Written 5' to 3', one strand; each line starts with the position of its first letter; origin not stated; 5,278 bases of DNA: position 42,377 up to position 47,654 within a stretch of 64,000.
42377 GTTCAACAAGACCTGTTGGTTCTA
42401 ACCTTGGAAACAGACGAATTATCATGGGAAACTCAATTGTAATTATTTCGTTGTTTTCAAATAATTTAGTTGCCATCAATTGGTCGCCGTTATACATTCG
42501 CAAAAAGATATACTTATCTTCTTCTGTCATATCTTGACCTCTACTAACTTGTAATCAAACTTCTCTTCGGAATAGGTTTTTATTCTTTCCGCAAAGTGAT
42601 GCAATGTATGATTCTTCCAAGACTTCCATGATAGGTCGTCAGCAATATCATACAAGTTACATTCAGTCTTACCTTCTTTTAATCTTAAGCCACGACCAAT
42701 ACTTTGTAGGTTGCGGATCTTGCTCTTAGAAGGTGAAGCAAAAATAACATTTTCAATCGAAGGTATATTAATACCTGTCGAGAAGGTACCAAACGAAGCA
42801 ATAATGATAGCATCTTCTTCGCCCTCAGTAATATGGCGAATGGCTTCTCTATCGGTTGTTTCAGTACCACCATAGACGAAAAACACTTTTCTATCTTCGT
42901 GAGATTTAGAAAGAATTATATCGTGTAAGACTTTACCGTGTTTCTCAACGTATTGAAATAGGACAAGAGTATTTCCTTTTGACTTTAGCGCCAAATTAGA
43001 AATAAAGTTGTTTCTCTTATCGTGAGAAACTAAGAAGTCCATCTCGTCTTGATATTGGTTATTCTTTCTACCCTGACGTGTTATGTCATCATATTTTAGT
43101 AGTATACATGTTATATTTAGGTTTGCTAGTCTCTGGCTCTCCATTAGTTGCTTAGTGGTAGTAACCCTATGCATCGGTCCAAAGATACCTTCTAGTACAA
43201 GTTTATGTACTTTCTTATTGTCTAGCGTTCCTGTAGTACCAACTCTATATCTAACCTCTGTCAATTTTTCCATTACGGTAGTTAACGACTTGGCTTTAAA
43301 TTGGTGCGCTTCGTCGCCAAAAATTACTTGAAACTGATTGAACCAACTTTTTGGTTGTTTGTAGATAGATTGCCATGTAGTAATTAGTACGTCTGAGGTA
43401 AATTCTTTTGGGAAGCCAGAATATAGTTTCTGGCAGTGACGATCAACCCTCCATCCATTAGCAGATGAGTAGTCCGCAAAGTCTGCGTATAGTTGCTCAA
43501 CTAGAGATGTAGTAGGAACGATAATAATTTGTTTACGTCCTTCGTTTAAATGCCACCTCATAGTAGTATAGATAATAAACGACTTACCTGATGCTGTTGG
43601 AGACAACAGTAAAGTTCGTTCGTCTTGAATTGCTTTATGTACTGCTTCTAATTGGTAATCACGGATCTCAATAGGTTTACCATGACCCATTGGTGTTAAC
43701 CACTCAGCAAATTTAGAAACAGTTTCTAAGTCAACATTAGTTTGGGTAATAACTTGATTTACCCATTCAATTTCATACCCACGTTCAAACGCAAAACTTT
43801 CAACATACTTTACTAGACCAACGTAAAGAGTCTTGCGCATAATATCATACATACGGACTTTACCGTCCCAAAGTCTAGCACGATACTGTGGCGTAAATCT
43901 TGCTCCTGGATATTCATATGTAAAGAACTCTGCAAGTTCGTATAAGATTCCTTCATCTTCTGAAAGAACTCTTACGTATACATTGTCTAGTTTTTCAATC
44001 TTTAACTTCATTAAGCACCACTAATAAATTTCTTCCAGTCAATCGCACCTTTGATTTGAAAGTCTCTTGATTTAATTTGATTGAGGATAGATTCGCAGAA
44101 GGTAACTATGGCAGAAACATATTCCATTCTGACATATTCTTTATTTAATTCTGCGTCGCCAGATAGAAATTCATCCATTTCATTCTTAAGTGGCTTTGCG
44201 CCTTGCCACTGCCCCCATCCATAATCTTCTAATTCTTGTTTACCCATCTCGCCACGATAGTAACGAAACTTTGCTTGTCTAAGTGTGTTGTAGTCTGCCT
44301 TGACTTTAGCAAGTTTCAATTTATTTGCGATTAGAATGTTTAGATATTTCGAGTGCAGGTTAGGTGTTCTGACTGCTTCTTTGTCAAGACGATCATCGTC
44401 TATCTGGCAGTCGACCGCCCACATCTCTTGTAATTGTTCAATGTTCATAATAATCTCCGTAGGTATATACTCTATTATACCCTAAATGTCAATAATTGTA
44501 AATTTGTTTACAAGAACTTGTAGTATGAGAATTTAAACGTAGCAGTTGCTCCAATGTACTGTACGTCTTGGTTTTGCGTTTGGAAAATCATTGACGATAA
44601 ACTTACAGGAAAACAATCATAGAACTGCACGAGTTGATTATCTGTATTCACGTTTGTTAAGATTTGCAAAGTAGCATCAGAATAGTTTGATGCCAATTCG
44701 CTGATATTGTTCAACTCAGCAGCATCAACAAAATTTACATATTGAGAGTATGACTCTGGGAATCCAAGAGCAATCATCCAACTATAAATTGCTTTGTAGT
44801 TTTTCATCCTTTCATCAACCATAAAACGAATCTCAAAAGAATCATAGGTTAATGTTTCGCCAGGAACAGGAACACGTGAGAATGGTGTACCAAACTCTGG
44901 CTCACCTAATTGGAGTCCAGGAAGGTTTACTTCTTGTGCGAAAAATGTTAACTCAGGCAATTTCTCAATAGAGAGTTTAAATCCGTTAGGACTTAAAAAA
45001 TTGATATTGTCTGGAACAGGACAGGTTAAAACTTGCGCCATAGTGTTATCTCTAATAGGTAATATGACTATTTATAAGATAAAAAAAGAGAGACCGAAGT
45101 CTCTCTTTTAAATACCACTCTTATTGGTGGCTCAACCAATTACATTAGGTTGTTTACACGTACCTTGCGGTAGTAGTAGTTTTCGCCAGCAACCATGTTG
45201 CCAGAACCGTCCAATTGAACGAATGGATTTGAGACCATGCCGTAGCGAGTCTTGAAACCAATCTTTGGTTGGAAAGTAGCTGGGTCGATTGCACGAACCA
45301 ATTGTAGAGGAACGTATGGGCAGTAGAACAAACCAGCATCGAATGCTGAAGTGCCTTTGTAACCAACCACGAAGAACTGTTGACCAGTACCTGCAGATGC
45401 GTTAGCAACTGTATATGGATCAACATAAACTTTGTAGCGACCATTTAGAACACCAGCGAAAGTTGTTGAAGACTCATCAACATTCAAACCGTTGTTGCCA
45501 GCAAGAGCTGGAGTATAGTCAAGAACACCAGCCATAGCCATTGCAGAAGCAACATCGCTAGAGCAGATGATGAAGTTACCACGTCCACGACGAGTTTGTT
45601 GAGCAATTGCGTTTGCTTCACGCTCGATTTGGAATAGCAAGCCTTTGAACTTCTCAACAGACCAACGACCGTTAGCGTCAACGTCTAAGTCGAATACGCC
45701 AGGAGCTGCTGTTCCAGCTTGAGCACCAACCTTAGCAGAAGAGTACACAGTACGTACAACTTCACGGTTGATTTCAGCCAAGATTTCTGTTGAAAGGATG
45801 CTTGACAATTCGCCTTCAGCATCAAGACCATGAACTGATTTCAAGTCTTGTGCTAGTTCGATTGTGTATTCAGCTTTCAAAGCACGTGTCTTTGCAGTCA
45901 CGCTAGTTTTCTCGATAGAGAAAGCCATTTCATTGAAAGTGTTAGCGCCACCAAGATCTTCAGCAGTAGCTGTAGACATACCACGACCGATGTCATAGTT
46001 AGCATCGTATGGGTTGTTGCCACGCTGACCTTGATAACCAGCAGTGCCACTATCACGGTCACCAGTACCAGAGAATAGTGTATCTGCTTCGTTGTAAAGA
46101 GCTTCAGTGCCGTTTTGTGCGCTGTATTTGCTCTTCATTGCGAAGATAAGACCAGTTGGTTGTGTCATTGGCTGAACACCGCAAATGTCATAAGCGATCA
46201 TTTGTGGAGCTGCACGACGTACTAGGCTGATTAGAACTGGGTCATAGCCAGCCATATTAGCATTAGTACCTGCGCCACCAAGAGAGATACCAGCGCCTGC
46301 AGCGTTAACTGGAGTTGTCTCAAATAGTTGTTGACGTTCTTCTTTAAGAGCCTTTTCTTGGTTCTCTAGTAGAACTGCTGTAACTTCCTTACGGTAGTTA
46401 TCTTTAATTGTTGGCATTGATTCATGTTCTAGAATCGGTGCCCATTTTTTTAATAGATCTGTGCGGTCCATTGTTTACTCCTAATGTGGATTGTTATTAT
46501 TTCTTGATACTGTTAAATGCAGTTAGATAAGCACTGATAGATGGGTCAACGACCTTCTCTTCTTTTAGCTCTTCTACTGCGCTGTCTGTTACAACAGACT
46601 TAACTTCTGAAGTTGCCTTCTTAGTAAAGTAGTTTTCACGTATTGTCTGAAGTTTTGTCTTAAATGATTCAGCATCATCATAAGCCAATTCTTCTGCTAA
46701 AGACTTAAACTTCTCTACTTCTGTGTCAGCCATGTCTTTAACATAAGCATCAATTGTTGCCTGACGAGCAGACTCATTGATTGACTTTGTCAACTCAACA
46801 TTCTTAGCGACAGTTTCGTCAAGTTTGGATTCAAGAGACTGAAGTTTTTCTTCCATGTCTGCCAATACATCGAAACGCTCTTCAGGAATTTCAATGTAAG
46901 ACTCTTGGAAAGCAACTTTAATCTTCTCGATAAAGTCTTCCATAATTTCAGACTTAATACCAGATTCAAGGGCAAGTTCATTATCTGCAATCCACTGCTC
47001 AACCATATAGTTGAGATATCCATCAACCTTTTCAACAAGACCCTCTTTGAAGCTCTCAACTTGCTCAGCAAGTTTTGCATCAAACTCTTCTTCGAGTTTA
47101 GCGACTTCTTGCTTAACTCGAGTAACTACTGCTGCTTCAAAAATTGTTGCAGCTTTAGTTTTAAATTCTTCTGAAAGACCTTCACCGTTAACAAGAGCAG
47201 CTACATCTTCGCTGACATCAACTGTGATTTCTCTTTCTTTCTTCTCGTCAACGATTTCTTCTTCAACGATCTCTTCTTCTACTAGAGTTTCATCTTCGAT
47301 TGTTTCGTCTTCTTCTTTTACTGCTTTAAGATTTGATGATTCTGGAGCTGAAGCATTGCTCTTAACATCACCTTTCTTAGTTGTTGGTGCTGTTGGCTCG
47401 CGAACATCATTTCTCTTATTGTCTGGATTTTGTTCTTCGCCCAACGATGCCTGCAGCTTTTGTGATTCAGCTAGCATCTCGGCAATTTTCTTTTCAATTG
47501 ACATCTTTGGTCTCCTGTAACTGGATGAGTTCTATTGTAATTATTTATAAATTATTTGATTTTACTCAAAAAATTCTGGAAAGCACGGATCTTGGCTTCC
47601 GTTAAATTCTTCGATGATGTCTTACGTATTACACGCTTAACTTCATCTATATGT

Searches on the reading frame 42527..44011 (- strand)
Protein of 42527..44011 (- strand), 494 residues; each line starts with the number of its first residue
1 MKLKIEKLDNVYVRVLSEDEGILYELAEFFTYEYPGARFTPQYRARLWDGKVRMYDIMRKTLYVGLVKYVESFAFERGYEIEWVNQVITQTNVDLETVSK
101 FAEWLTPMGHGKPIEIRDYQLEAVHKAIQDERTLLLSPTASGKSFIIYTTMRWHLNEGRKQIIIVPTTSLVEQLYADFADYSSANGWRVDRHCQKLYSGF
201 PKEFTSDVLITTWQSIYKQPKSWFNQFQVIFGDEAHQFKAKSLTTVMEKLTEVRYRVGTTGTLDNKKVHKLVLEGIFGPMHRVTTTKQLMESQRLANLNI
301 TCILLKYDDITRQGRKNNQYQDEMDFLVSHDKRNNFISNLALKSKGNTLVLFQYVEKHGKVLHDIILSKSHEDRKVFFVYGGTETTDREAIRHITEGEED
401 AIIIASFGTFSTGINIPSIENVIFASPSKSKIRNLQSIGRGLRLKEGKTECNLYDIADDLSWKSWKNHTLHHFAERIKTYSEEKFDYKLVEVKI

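Call 39: search_protein_families(library=phrogs, proteins=[window:42527-44011:-], max_evalue=0.00001)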
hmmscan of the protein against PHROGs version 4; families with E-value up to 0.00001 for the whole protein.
window:42527-44011:- (494 aa): 7 families
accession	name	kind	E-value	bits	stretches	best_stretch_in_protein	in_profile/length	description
phrog_16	-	DNA, RNA and nucleotide metabolism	1.8e-103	348.6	1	18-491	221-623/986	DNA helicase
phrog_9690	-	DNA, RNA and nucleotide metabolism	3.7e-90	303.1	1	195-494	9-306/306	DNA helicase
phrog_16259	-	DNA, RNA and nucleotide metabolism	1.6e-81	275.1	1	1-290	2-290/330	DNA helicase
phrog_17901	-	DNA, RNA and nucleotide metabolism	4.9e-18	66.6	1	398-492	9-103/109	DNA helicase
phrog_62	-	DNA, RNA and nucleotide metabolism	2.9e-17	62.5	1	61-262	656-848/1881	DNA helicase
phrog_6819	-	DNA, RNA and nucleotide metabolism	3.7e-15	56.4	1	105-425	10-310/645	Holliday junction branch migration helicase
phrog_16694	-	unknown function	6.8e-06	25.3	0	369-458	587-676/1010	-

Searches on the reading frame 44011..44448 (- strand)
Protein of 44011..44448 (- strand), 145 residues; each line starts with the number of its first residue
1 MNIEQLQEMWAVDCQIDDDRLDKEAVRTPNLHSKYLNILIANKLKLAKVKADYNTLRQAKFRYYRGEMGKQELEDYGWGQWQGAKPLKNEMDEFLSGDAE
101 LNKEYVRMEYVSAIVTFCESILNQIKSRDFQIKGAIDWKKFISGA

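Call 39: search_protein_families(library=phrogs, proteins=[window:44011-44448:-], max_evalue=0.00001)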
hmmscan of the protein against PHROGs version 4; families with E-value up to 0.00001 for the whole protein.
window:44011-44448:- (145 aa): 1 family
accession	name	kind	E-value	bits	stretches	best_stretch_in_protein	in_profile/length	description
phrog_231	-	DNA, RNA and nucleotide metabolism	7.7e-39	134.2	1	1-144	2-141/142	UvsY-like recombination mediator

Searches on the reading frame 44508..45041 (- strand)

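Call 74: search_protein_families(library=phrogs, proteins=[window:44508-45041:-], max_evalue=0.00001)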
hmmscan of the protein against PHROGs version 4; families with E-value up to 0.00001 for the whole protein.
window:44508-45041:- (177 aa): 1 family
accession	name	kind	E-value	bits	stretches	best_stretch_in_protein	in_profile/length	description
phrog_45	-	tail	5.9e-35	122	1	12-176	88-254/350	tail tube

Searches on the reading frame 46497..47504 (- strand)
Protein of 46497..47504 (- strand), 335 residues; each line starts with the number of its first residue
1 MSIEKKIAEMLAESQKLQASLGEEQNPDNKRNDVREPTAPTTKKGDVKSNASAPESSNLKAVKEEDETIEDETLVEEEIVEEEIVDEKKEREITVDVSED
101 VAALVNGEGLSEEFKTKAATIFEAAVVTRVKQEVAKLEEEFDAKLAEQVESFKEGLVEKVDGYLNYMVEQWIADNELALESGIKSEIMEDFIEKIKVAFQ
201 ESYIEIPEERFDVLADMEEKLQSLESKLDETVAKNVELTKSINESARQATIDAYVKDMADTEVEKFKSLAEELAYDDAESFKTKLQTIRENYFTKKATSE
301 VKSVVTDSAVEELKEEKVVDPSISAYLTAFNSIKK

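Call 74: search_protein_families(library=phrogs, proteins=[window:46497-47504:-], max_evalue=0.00001)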
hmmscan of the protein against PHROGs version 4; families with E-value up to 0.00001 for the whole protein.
window:46497-47504:- (335 aa): 1 family
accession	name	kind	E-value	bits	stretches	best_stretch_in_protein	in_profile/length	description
phrog_237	-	head and packaging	3.8e-81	274.5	1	13-335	37-364/364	head scaffolding protein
